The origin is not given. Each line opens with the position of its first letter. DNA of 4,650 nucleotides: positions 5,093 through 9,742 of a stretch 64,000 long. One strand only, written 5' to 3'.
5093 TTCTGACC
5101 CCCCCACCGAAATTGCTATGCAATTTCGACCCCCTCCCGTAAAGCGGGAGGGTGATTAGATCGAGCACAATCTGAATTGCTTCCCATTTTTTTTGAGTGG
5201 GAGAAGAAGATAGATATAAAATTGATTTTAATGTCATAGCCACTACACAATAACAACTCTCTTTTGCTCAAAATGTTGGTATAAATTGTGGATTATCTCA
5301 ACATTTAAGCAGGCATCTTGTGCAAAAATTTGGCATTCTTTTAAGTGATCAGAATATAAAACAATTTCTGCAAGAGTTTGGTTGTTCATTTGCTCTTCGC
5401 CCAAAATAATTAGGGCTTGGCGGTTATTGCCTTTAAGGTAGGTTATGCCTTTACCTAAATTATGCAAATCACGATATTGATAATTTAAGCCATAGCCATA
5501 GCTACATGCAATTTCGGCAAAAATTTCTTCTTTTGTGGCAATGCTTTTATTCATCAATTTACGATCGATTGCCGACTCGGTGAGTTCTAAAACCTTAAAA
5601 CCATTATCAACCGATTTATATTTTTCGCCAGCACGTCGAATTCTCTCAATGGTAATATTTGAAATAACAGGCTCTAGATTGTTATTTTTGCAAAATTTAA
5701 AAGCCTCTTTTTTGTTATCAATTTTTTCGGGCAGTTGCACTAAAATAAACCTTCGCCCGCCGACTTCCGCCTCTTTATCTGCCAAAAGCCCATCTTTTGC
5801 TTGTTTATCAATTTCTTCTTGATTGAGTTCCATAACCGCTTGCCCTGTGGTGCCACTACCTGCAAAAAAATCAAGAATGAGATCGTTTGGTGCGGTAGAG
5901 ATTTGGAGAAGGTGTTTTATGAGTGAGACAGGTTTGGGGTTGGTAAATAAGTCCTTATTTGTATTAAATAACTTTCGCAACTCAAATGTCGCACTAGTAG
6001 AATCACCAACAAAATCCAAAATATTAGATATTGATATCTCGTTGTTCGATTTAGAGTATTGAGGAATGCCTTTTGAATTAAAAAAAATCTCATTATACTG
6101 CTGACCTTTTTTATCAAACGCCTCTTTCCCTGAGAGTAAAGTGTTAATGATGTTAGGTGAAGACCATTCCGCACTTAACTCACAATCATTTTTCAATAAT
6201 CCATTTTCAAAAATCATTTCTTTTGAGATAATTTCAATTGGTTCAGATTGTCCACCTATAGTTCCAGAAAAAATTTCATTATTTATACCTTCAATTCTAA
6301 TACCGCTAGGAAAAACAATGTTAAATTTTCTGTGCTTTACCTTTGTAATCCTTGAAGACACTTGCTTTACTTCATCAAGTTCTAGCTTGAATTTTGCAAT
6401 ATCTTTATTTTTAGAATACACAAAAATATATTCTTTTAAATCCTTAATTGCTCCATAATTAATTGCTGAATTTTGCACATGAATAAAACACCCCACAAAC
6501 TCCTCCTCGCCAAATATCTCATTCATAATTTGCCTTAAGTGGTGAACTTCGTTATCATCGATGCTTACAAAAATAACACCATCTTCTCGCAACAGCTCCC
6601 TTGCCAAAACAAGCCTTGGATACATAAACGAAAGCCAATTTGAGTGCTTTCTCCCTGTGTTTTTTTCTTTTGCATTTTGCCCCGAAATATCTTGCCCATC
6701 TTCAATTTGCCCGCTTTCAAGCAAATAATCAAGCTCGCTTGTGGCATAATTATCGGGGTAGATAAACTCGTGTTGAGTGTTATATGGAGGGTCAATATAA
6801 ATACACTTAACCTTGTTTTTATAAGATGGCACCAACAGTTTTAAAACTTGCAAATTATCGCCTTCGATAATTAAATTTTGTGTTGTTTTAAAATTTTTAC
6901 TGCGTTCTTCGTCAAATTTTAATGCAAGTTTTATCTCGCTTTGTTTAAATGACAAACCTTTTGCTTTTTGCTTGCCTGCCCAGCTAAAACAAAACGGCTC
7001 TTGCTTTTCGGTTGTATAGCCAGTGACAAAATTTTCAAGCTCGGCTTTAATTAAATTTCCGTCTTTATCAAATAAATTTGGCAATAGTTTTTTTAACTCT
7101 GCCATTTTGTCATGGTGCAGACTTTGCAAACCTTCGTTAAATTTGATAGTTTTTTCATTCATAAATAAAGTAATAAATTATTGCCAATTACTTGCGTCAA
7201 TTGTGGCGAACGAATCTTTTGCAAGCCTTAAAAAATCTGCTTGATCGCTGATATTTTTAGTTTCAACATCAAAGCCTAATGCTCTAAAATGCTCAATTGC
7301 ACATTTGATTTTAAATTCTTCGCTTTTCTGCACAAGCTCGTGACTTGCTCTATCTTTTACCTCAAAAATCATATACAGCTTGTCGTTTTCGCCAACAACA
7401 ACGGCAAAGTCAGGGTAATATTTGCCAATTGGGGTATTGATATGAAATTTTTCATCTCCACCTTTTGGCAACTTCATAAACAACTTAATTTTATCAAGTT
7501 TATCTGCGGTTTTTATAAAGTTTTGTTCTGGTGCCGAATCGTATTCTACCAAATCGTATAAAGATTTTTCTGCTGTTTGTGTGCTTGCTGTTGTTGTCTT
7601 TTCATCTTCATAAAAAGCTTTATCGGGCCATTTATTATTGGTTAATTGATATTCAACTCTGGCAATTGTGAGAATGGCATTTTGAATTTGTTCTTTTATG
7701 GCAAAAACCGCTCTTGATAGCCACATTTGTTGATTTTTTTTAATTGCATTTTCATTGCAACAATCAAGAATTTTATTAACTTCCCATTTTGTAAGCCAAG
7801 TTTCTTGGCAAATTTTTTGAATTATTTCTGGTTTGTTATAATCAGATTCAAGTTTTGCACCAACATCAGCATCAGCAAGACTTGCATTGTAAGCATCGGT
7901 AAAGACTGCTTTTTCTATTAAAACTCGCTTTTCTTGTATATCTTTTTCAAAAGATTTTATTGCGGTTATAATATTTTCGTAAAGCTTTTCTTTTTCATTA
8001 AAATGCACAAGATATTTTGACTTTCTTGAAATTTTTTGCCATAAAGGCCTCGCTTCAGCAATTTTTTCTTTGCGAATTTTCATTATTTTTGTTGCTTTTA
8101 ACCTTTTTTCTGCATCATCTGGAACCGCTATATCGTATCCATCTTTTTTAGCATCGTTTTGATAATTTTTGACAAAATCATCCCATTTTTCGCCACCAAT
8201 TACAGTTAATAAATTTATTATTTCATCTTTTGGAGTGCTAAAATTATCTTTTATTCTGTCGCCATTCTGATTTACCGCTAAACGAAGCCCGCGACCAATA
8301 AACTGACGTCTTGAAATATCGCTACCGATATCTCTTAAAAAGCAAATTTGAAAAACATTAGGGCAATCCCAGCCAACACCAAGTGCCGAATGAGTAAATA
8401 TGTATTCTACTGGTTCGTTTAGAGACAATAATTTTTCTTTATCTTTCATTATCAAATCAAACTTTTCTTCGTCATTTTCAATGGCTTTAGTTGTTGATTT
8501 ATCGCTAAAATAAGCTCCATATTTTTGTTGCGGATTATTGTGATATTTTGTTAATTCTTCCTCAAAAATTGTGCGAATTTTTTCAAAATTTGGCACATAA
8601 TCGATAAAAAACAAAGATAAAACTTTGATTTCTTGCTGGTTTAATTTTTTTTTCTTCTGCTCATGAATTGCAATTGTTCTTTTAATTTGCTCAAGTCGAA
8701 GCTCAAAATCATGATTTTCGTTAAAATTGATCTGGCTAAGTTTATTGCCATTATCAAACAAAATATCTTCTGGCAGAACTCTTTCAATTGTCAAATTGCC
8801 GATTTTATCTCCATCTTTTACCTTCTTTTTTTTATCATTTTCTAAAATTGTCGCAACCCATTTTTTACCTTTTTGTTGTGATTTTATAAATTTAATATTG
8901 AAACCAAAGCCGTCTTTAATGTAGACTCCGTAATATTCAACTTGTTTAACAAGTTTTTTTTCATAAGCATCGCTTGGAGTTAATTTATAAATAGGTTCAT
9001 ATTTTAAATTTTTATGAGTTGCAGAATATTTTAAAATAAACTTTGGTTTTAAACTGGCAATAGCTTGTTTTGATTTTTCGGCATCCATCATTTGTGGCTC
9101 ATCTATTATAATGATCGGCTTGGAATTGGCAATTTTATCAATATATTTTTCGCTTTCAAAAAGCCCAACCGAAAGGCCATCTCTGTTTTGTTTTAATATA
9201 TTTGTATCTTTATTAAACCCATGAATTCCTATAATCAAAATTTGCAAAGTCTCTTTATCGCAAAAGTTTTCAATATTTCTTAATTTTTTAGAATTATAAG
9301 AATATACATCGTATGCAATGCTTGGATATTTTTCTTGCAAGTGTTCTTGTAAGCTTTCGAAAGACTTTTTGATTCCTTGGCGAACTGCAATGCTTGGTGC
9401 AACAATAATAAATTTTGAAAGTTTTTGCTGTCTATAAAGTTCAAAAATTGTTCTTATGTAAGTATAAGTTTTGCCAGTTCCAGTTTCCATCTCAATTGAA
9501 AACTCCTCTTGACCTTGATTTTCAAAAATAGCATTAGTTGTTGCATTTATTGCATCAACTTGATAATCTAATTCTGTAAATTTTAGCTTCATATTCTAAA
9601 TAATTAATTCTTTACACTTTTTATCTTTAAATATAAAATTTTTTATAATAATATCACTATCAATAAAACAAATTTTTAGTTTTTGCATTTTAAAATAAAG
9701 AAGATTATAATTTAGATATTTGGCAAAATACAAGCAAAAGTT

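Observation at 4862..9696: Type III R-M cassette is delimited by a 27-29 bp direct repeat that duplicates the start of the sensor-kinase gene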

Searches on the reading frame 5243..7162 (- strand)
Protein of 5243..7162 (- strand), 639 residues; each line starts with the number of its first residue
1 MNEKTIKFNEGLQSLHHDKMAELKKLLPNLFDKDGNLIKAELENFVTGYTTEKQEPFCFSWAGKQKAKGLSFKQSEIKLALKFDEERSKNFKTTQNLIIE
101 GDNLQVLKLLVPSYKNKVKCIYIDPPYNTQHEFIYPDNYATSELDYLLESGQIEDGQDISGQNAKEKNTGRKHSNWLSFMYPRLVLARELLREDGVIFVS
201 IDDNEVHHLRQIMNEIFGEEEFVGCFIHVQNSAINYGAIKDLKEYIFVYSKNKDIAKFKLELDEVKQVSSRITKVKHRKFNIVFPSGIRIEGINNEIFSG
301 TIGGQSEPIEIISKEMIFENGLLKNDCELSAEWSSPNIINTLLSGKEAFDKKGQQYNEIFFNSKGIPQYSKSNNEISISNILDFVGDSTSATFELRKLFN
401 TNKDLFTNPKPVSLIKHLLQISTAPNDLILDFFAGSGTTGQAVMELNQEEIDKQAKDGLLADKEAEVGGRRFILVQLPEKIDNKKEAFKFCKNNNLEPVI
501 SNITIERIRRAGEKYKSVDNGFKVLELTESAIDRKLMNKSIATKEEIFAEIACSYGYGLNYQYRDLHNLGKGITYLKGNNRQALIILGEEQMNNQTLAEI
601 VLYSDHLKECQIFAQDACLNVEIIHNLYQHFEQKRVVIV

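Call 6: search_protein_families(library=pfam, proteins=[window:5243-7162:-])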
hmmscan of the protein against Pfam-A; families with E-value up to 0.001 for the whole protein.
window:5243-7162:- (639 aa): 1 family
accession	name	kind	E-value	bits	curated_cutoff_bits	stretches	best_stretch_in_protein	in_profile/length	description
PF01555.25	N6_N4_Mtase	-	2.4e-38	132.7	26.7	1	118-449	1-205/221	DNA methylase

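Call 50: search_protein_families(library=ncbifam, proteins=[window:5243-7162:-], max_evalue=0.00001)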
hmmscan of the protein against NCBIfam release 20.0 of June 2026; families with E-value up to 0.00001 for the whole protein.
window:5243-7162:- (639 aa): 2 families
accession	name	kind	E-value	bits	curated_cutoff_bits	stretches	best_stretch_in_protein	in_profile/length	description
NF008572.0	PRK11524.1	equivalog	1.8e-10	40.4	292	0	409-452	198-241/294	adenine-specific DNA-methyltransferase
NF050803.1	DnaMtaseCcrMCaul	equivalog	3.8e-09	35.9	830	0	403-451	183-231/350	adenine-specific DNA-methyltransferase CcrM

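Call 51: search_protein_families(library=padloc, proteins=[window:5243-7162:-], max_evalue=0.00001)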
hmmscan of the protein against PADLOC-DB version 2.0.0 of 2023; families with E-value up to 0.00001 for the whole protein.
window:5243-7162:- (639 aa): 30 families (the best 25 are shown)
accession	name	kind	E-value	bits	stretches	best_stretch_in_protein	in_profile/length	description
PDLC03634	MTase_III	-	1.6e-126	421.7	1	13-551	10-536/621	Type III methyltransferase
PDLC03641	MTase_III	-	9.9e-86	286.7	1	1-534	1-504/657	Type III methyltransferase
PDLC03644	MTase_III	-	5.3e-67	224.8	1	87-452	30-372/542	Type III methyltransferase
PDLC03637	MTase_III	-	2.3e-62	209.3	2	19-255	50-267/513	Type III methyltransferase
PDLC03640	MTase_III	-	1.2e-52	177.2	2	90-254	38-201/654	Type III methyltransferase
PDLC03635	MTase_III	-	1.7e-45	153.9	2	166-447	258-552/708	Type III methyltransferase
PDLC03636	MTase_III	-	1.7e-43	147.3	3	168-260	88-180/575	Type III methyltransferase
PDLC03642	MTase_III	-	6.6e-42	141.9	2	166-510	129-450/528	Type III methyltransferase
PDLC03278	MTase_II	-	5.9e-37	126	2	354-510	237-373/390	Type II methyltransferase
PDLC03354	MTase_II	-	6.1e-33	112.4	2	75-255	42-210/425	Type II methyltransferase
PDLC03638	MTase_III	-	3.5e-32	109.6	2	168-443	423-653/816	Type III methyltransferase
PDLC03639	MTase_III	-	3.7e-31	106.1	3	404-451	422-469/639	Type III methyltransferase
PDLC03300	MTase_II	-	3.7e-27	93.2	2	94-239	10-145/302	Type II methyltransferase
PDLC03646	MTase_III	-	2.3e-25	86.6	3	171-251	516-596/1057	Type III methyltransferase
PDLC03643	MTase_III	-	1.6e-24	84.9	2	180-260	1-83/465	Type III methyltransferase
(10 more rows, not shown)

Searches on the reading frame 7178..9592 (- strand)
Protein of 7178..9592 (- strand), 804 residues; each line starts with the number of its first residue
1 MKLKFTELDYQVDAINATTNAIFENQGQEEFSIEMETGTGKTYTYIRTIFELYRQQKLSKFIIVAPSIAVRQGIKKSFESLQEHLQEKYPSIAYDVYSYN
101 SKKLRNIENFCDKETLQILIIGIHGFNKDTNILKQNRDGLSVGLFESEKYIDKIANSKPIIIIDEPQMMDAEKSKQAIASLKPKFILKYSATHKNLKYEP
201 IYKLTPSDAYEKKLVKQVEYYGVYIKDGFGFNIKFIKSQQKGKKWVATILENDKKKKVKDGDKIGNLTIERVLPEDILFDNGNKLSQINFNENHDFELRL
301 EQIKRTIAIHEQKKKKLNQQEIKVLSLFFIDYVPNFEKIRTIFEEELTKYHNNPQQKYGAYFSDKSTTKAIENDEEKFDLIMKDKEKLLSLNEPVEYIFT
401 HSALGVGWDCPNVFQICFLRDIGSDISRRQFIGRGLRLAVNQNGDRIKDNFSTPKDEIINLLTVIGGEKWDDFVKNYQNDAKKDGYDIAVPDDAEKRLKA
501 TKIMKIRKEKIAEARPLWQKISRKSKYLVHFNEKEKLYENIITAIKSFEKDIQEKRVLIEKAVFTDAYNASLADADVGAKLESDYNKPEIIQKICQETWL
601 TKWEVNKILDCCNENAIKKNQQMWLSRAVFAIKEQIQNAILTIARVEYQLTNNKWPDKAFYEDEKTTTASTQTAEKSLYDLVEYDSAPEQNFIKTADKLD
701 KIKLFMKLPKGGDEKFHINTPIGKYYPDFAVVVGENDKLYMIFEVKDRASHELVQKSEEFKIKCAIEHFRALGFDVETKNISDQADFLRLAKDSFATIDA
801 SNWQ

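Call 6: search_protein_families(library=pfam, proteins=[window:7178-9592:-])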
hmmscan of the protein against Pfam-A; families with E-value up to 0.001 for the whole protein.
window:7178-9592:- (804 aa): 6 families
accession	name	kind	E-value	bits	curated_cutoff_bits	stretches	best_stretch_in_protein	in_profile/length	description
PF19778.5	RE_endonuc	-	2e-26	92.4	23.4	1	675-781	1-105/108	Endonuclease domain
PF04851.21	ResIII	-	1.3e-21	77.6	22.5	1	7-194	4-163/164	Type III restriction enzyme, res subunit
PF00270.35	DEAD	-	3.4e-09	37.1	26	1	18-194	11-161/167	DEAD/DEAH box helicase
PF00176.29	SNF2-rel_dom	-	9.2e-05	22.1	24.9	1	36-177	25-145/290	SNF2-related domain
PF02562.22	PhoH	-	0.0002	21.4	27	0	36-118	27-107/205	PhoH-like protein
PF13245.12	AAA_19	-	0.00029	21.4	25.1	0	33-181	16-114/134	AAA domain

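Call 50: search_protein_families(library=ncbifam, proteins=[window:7178-9592:-], max_evalue=0.00001)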
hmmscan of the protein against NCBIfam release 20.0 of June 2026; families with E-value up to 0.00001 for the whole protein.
window:7178-9592:- (804 aa): 3 families
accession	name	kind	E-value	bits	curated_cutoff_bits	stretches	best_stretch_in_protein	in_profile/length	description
NF012027.0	PRK15483.1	equivalog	1.7e-75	254.6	564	3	24-336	55-405/986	type III restriction-modification system endonuclease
NF046055.1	restr_BPTD_3080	equivalog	2.2e-12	45.7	800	1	339-758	519-933/970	BPTD_3080 family restriction endonuclease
NF046051.1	restrict_EcoAI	equivalog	6.2e-10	38.1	550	1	10-85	161-235/768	EcoAI/FtnUII family type I restriction enzme subunit R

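Call 51: search_protein_families(library=padloc, proteins=[window:7178-9592:-], max_evalue=0.00001)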
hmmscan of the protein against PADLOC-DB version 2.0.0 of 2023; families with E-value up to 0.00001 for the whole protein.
window:7178-9592:- (804 aa): 6 families
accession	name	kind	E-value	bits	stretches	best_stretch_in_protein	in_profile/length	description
PDLC03647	REase_III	-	1e-150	501.9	3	27-338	84-417/989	Type III restriction enzyme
PDLC03649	REase_III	-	2.7e-69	232.1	2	12-451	57-551/973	Type III restriction enzyme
PDLC03653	REase_III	-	1e-10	38.4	0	385-438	416-469/883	Type III restriction enzyme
PDLC03042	REase_I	-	5.8e-08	28.6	0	10-65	448-501/1170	Type I restriction enzyme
PDLC01763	Cas3b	-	3.2e-07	27.5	0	21-70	256-305/762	-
PDLC02707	PbeA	-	6.4e-07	26.3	1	4-112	250-349/672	PbeA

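Call 71: find_homologous_proteins(query=window:7178-9592:-, max_evalue=1e-50)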
Query window:7178-9592:- (804 aa): 7949 proteins with E <= 1e-50 among 8000 candidates; the best 120 are listed.
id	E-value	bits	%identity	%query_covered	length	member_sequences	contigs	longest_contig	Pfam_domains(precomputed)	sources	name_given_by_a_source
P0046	0.0e+0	1786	100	100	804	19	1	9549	PF00270.36,PF19778.6,PF04851.22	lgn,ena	-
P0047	0.0e+0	1433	80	100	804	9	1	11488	PF00270.36,PF19778.6,PF04851.22,PF02562.23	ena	-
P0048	0.0e+0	1433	81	100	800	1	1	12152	PF00270.36,PF19778.6,PF04851.22,PF02562.23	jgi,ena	jgi:type III restriction enzyme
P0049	0.0e+0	1267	80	87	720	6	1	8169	PF19778.6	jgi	-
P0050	0.0e+0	1258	70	100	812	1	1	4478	PF00270.36,PF19778.6,PF04851.22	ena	-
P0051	0.0e+0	1227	67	100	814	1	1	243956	PF00270.36,PF19778.6,PF04851.22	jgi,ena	jgi:type III restriction enzyme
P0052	0.0e+0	1218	67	100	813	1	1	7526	PF00270.36,PF19778.6,PF04851.22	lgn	-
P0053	0.0e+0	1202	66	100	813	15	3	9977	PF00270.36,PF19778.6,PF04851.22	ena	-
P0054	0.0e+0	1181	66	100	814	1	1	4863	PF00270.36,PF19778.6,PF04851.22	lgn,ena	-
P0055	0.0e+0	1151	63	100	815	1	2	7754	PF00270.36,PF19778.6,PF04851.22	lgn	-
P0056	1.0e-236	806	65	66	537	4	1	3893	PF19778.6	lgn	-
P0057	1.0e-225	770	66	64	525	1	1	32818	PF19778.6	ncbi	-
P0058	1.7e-156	541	39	100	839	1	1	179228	PF00270.36,PF19778.6,PF18766.8,PF04851.22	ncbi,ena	-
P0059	3.2e-125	437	38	94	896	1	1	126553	PF00270.36,PF19778.6,PF04851.22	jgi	jgi:type III restriction enzyme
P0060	1.1e-121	426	38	95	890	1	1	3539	PF00270.36,PF19778.6,PF04851.22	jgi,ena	-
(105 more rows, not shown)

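Call 72: find_encoding_contigs(protein=P0048, flank=7000, max_places=3)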
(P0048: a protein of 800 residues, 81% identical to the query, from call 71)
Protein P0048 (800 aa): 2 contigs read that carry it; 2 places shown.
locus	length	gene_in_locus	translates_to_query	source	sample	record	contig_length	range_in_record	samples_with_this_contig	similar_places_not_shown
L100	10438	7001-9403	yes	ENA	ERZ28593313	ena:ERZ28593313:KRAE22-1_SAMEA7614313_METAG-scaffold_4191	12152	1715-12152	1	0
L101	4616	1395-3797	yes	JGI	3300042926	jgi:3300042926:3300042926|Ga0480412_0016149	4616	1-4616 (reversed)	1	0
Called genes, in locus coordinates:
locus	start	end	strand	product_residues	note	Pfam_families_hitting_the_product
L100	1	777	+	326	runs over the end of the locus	PF02463:SMC_N (faint), PF13175:AAA_15, PF13476:AAA_23 (weak), PF13304:AAA_21 (weak), PF13175:AAA_15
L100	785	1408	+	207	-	PF11536:DUF3226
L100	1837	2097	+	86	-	-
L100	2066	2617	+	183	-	PF10354:BMT5-like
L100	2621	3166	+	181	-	PF13532:2OG-FeII_Oxy_2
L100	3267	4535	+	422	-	PF13784:Fic_N, PF02661:Fic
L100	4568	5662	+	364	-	PF02661:Fic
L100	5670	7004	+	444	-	PF02463:SMC_N, PF13476:AAA_23 (faint), PF13175:AAA_15, PF13304:AAA_21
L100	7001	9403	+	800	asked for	PF00270:DEAD, PF02562:PhoH (faint), PF04851:ResIII, PF19778:RE_endonuc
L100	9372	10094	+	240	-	PF01555:N6_N4_Mtase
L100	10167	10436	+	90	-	?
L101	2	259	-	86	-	?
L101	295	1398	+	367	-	PF02463:SMC_N, PF13175:AAA_15, PF13304:AAA_21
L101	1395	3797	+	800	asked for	PF00270:DEAD, PF02562:PhoH (faint), PF04851:ResIII, PF19778:RE_endonuc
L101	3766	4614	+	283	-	?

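Call 73: find_encoding_contigs(protein=P0051, flank=7000, max_places=3)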
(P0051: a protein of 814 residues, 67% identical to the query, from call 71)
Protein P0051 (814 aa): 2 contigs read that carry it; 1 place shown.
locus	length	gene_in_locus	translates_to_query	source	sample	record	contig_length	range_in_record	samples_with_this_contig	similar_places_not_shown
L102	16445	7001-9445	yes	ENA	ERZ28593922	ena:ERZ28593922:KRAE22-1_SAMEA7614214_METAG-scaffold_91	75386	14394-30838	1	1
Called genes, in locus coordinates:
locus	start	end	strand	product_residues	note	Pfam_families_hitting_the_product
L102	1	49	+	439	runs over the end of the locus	PF01841:Transglut_core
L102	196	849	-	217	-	PF00923:TAL_FSA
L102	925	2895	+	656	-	PF17764:PriA_3primeBD, PF00271:Helicase_C (faint), PF00270:DEAD, PF04851:ResIII, PF18319:Zn_ribbon_PriA, PF18074:PriA_C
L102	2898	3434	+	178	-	-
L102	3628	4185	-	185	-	PF02659:Mntp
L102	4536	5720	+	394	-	PF13356:Arm-DNA-bind_3, PF14659:Phage_int_SAM_3, PF22022:Phage_int_M, PF00589:Phage_integrase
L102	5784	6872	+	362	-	PF13784:Fic_N, PF02661:Fic, PF21248:SoFic-like_C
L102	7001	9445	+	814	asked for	PF00270:DEAD, PF04851:ResIII, PF19778:RE_endonuc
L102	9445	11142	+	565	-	PF01555:N6_N4_Mtase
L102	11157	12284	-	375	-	PF00589:Phage_integrase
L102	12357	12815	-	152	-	-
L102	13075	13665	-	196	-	PF06114:Peptidase_M78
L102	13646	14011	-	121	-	PF12844:HTH_19, PF13560:HTH_31, PF01381:HTH_3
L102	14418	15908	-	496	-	PF02463:SMC_N (faint), PF13555:AAA_29 (faint), PF00005:ABC_tran, PF13175:AAA_15 (faint), PF13304:AAA_21 (faint), PF13401:AAA_22 (faint), PF12848:ABC_tran_Xtn, PF00005:ABC_tran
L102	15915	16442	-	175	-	PF01257:2Fe-2S_thioredx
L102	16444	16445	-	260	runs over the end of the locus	PF02167:Cytochrom_C1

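Call 74: find_encoding_contigs(protein=P0047, flank=7000, max_places=3)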
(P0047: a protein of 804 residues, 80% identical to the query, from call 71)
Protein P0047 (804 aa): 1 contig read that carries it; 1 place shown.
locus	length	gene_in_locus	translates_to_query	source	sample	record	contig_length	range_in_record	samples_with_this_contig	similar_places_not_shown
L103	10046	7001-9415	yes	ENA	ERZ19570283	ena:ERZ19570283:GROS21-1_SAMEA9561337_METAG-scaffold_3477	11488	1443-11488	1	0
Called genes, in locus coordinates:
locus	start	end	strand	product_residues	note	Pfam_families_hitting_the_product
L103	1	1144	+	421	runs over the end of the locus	PF00709:Adenylsucc_synt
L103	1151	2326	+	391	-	PF13439:Glyco_transf_4, PF13477:Glyco_trans_4_2, PF00534:Glycos_transf_1, PF13692:Glyco_trans_1_4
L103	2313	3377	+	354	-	PF20706:GT4-conflict (weak), PF00534:Glycos_transf_1, PF13692:Glyco_trans_1_4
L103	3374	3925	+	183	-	-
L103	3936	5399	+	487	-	PF01425:Amidase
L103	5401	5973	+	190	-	PF00117:GATase, PF07722:Peptidase_C26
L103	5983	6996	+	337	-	PF00591:Glycos_transf_3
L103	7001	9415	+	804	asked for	PF00270:DEAD, PF02562:PhoH (weak), PF04851:ResIII, PF19778:RE_endonuc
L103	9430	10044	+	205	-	?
